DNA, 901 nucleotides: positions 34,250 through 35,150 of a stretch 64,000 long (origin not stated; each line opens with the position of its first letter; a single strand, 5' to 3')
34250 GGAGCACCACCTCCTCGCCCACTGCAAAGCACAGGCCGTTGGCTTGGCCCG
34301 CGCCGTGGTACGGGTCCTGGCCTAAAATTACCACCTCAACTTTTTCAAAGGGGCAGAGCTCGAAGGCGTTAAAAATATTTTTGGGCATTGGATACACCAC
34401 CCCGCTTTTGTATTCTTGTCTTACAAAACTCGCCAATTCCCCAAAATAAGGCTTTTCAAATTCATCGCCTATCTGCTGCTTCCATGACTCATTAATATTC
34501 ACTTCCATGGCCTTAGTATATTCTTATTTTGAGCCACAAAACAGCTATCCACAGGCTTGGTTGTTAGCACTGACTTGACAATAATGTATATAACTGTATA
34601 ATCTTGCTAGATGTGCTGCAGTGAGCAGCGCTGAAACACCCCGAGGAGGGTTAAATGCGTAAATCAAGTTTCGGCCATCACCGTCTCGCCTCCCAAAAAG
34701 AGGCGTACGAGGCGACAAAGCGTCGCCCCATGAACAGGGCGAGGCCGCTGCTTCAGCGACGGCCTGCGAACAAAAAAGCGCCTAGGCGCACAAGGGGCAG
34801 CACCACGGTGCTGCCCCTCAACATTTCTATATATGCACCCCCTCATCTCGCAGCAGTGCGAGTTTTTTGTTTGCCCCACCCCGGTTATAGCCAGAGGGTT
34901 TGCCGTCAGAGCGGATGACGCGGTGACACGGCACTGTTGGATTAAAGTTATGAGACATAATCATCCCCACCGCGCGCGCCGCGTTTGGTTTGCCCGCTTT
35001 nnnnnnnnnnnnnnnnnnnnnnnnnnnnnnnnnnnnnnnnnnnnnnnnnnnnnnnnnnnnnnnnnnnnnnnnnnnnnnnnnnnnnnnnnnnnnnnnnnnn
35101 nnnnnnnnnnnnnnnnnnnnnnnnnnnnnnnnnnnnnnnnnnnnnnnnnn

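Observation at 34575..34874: Consensus promoter and terminator bracket a ~265-nt structured transcript antisense to the ogt 3' end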

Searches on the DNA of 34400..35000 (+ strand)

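Call 5: search_rna_families(source=window, start=34400, end=35000, threshold=evalue, max_evalue=10, show_alignments=3)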
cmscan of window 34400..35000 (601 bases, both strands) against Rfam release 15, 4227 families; matches with E-value up to 10: 7.
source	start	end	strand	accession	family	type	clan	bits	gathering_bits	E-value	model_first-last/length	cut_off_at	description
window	34788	34823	-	RF01939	mir-761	Gene; miRNA;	-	22.1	82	0.055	1-65/65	no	mir-761 microRNA precursor family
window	34918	34975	-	RF01192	SNORD11B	Gene; snRNA; snoRNA; CD-box;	CL00103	17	50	5.4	1-87/87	no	Small nucleolar RNA SNORD11B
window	34783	34824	+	RF02066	STnc320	Gene; sRNA;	-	16.7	50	2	1-55/55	no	Salmonella enterica sRNA STnc320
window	34795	34898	-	RF02594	NsiR9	Gene; sRNA;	-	15.8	90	0.87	1-123/123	no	Nitrogen stress-induced RNA 9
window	34633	34687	-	RF00317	snoZ163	Gene; snRNA; snoRNA; CD-box;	-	14.6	39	3.8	1-90/90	no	Small nucleolar RNA Z163/Z177 family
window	34786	34822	-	RF01390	isrG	Gene; sRNA;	-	9.1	100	4.5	1-279/279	no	isrG Hfq binding RNA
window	34829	34929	-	RF01390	isrG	Gene; sRNA;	-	8.3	100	7.8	1-279/279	no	isrG Hfq binding RNA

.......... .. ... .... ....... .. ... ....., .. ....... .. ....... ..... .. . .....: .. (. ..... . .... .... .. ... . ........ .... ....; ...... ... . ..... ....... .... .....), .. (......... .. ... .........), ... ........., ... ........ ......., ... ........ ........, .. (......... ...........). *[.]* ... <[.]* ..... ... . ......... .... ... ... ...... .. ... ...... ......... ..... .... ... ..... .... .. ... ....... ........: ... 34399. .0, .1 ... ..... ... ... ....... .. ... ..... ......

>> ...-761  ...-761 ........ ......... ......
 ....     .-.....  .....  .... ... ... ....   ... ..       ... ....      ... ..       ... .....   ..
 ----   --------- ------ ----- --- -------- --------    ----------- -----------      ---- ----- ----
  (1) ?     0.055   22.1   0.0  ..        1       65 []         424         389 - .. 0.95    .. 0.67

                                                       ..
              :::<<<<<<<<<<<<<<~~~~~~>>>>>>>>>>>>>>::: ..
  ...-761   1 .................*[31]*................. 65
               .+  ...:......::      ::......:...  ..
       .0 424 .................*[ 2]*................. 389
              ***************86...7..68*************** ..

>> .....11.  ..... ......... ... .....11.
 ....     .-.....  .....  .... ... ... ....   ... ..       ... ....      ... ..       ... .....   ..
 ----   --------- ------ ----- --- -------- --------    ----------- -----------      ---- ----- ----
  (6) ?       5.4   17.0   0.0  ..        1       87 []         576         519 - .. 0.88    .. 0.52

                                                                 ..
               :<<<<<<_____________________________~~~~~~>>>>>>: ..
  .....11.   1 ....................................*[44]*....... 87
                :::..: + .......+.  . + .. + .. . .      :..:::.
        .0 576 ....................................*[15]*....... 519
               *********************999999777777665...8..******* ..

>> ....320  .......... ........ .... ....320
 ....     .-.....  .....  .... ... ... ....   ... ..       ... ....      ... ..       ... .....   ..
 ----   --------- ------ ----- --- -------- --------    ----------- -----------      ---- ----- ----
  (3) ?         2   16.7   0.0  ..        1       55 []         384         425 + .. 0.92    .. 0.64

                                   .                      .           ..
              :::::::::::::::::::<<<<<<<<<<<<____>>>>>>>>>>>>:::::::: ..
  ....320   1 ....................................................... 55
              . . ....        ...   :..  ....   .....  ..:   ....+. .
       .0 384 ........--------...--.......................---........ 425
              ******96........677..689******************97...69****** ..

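Call 41: search_dna_similar(query=window:34560-34880:+, collection=phages, mode=distant, max_evalue=0.1)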
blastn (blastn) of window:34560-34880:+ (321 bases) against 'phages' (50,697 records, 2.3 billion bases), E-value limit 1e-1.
No match.

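Call 42: search_dna_similar(query=window:34560-34880:+, collection=plasmids, mode=distant, max_evalue=0.1)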
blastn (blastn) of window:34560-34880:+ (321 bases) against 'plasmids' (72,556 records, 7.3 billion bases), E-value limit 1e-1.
No match.

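Call 65: build_rna_model(alignment_id=A1, structure=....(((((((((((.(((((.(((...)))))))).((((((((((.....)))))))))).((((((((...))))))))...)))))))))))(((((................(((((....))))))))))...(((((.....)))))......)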
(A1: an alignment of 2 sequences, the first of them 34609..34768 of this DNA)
Model R1 built from alignment A1 (2 sequences, 160 columns); structure: as given.
model positions 160; base pairs 52; branch points 4; effective number of sequences 0.64; information 0.59 bits per position. Calibrated on 0.2 Mb of random sequence (short: E-values are rough).
structure used (alignment columns):
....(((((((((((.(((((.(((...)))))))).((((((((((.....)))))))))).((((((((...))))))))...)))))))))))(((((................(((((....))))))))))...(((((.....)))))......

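Call 67: search_with_rna_model(model_id=R1, sources=[window, L001, L002, L003, L004, L005, L006, L007, L008, L009, L010, L011, L012, L013, L014, L015, L016, L017, L018, L019, L020, L021, L022, L023, L024, L025, L026, L027, L028, L029, L030, L031, L032, L033, L034, L035, L036, L037, L038, L039, L040, L041, L042, L043, L044, L045, L046, L047, L048, L049, L050, L051, L052, L053, L054, L055, L056, L057, L058, L059, L060, L061, L062, L063, L064, L065, L066, L067, L068, L069, L070, L071, L072, L073, L074, L075, L076, L077, L078, L079, L080, L081, L082, L083, L084, L085, L086, L087, L088, L089, L090, L091, L092, L093, L094, L095, L096, L097, L098, L099], max_evalue=10)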
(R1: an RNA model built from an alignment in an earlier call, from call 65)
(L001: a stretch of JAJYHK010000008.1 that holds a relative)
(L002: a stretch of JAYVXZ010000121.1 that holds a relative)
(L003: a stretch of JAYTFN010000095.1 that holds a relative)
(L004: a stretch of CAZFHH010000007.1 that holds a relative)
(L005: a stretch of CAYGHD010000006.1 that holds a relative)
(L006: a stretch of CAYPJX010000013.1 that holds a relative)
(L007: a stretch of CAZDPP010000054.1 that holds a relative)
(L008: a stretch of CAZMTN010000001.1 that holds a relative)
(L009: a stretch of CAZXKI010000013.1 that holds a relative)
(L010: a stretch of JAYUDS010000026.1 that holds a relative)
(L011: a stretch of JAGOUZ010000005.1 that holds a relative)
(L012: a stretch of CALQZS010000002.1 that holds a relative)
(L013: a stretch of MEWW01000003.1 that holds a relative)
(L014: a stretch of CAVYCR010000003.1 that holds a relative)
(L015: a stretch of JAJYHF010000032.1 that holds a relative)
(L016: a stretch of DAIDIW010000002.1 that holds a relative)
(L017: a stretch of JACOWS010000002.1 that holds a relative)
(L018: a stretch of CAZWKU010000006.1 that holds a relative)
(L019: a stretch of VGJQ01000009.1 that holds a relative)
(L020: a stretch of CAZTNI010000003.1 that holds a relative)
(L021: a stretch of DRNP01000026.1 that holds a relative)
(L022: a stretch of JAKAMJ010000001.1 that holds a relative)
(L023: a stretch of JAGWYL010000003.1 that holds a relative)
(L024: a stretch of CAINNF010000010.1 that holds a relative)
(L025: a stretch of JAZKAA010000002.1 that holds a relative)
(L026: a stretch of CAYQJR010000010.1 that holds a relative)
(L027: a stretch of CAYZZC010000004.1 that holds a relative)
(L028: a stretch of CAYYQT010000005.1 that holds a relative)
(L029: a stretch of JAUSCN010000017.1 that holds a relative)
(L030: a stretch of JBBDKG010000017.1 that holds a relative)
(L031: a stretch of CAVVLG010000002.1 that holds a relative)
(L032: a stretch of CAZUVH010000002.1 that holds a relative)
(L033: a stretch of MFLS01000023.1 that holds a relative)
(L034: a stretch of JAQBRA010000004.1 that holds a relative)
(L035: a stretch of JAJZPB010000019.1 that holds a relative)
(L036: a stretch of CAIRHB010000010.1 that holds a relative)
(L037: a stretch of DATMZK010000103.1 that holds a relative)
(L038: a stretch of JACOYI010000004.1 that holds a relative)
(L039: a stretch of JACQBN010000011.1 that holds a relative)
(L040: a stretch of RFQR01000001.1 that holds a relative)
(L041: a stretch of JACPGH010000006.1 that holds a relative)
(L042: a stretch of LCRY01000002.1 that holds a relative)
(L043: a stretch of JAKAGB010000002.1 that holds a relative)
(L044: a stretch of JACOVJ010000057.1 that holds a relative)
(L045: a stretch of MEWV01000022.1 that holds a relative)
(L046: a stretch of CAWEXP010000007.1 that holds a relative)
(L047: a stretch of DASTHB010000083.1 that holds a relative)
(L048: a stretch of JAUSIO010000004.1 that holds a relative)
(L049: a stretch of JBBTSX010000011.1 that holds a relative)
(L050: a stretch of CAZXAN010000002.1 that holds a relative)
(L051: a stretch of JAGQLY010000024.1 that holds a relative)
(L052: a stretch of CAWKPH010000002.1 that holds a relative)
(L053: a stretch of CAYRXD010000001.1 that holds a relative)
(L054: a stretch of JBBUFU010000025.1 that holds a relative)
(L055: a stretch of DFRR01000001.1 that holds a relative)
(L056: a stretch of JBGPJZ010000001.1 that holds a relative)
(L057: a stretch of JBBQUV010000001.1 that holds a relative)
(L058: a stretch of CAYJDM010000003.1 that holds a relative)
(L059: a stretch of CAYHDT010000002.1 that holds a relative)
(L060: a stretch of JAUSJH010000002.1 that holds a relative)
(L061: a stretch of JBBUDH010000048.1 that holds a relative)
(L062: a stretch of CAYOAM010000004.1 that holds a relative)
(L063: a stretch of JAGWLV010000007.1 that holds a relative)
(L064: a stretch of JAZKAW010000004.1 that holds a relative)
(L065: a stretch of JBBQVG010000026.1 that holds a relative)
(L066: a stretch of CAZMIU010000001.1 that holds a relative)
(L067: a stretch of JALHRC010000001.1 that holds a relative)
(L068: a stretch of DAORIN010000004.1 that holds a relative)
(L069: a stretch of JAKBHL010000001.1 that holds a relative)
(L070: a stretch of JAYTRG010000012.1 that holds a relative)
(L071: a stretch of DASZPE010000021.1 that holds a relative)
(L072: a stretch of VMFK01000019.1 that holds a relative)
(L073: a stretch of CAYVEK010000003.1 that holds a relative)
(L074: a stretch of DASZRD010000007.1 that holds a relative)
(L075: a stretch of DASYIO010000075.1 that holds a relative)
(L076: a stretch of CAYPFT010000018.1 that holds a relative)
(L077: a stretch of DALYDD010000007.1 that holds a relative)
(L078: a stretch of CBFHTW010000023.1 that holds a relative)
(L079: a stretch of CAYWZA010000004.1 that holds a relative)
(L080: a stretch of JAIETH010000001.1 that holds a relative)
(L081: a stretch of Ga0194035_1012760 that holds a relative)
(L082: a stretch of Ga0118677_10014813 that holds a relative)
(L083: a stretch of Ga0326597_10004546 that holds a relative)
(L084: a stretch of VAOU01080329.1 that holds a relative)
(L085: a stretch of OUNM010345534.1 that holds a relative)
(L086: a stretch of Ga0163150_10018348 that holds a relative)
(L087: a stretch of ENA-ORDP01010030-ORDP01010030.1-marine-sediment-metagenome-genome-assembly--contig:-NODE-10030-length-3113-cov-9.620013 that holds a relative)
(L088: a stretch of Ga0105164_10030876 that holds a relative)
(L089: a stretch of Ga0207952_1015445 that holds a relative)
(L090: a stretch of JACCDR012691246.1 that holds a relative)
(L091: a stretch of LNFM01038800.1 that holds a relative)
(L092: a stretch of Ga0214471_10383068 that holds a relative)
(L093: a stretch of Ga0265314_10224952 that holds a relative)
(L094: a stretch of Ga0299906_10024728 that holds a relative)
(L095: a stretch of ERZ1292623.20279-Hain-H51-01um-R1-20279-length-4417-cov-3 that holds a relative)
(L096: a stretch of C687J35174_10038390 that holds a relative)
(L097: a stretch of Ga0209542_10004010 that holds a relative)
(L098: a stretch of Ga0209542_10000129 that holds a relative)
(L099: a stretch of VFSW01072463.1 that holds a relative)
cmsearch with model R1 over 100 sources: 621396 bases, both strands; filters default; matches with E-value up to 10: 1.
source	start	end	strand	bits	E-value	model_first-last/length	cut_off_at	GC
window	34609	34768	-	200.9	7.5e-46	1-160/160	no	0.6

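Call 68: search_with_rna_model(model_id=R1, sources=[L100, L101, L102, L103, L104, L105, L106, L107, L108, L109, L110, L111, L112, L113, L114, L115, L116, L117, L118, L119, L120, L121, L122, L123, L124, L125, L126, L127, L128, L129, L130, L131, L132, L133, L134, L135, L136, L137, L138, L139, L140, L141, L142, L143, L144, L145, L146, L147, L148, L149, L150, L151, L152, L153, L154, L155, L156, L157, L158, L159, L160, L161, L162, L163, L164], max_evalue=10)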
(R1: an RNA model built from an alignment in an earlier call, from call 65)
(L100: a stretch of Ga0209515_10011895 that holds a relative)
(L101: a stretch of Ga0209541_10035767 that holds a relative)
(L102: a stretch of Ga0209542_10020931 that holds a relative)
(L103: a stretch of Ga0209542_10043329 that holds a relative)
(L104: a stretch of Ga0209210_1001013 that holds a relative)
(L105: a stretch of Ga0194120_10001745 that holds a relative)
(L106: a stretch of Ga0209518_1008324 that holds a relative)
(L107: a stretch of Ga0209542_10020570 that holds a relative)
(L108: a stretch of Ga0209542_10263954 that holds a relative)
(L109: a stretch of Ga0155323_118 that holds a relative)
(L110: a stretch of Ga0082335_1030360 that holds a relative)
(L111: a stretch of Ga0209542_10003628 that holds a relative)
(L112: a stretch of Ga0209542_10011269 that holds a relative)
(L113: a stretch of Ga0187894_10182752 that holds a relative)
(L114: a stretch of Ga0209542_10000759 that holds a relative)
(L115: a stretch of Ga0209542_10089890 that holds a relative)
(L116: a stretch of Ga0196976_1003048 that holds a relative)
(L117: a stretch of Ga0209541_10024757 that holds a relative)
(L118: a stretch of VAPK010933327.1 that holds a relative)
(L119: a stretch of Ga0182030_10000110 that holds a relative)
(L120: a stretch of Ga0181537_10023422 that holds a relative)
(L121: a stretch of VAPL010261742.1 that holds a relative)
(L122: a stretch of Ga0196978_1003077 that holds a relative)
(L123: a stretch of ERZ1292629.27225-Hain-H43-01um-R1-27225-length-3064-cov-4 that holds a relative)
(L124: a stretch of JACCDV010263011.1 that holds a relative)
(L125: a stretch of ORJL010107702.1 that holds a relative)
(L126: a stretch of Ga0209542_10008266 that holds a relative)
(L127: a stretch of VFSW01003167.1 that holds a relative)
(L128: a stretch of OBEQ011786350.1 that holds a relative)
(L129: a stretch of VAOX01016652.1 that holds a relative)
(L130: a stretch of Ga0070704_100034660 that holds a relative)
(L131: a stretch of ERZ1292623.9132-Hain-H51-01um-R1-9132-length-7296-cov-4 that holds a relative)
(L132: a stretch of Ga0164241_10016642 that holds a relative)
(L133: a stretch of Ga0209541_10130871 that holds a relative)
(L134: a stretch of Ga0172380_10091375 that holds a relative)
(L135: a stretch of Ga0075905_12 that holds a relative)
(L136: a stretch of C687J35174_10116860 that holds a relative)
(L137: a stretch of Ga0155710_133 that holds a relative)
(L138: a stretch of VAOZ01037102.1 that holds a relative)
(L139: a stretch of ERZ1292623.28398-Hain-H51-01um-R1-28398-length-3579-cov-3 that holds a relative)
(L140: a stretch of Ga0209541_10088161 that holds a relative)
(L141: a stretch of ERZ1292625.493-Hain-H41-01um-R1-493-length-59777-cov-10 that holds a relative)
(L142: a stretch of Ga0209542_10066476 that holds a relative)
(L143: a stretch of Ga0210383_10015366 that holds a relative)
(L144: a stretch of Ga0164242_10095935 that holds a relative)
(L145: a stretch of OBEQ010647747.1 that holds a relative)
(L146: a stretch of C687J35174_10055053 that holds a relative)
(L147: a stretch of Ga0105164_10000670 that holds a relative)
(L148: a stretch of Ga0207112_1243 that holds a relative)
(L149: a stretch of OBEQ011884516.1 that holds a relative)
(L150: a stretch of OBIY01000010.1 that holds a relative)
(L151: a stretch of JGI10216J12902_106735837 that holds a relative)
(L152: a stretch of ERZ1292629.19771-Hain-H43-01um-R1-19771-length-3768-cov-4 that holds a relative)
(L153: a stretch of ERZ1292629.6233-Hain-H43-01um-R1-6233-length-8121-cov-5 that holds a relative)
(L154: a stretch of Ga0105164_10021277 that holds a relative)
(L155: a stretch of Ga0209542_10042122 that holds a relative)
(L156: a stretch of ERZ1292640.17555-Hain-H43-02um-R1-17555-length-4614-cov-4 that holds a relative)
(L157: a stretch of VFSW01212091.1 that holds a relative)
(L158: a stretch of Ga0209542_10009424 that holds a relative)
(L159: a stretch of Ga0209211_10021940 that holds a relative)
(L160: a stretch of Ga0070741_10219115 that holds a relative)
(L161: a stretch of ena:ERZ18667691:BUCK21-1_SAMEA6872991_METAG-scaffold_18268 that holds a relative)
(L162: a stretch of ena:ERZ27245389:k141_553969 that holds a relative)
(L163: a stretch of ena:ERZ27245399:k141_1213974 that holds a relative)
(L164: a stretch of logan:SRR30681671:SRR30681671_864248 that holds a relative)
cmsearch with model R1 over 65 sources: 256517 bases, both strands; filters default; matches with E-value up to 10: 0.
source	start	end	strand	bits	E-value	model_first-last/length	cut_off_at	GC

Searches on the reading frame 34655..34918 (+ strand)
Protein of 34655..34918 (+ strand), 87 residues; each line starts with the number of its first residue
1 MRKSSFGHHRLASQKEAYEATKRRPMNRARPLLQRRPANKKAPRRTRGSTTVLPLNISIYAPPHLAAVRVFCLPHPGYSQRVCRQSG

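Call 10: search_protein_families(library=pfam, proteins=[window:34655-34918:+], max_evalue=0.01)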
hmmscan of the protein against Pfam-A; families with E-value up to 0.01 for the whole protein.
window:34655-34918:+ (87 aa): 0 families

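Call 24: find_homologous_proteins(query=window:34655-34915:+, max_evalue=10)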
Query window:34655-34915:+ (87 aa): 1 proteins with E <= 10 among 3 candidates.
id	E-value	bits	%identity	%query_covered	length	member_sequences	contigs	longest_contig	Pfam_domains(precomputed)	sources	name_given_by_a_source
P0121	8.0e-51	187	100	100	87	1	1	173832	-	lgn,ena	-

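Call 34: search_protein_representatives(protein=window:34655-34915:+)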
Query: 87 residues. Proteins with E-value up to 0.001 (for the whole library): 2; up to 1e-10: 1; up to 1e-30: 1. The best 2 are listed.
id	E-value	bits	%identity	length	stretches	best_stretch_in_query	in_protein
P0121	2.5e-51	187.2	100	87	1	1-87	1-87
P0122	3.4e-06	43.4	34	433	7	40-75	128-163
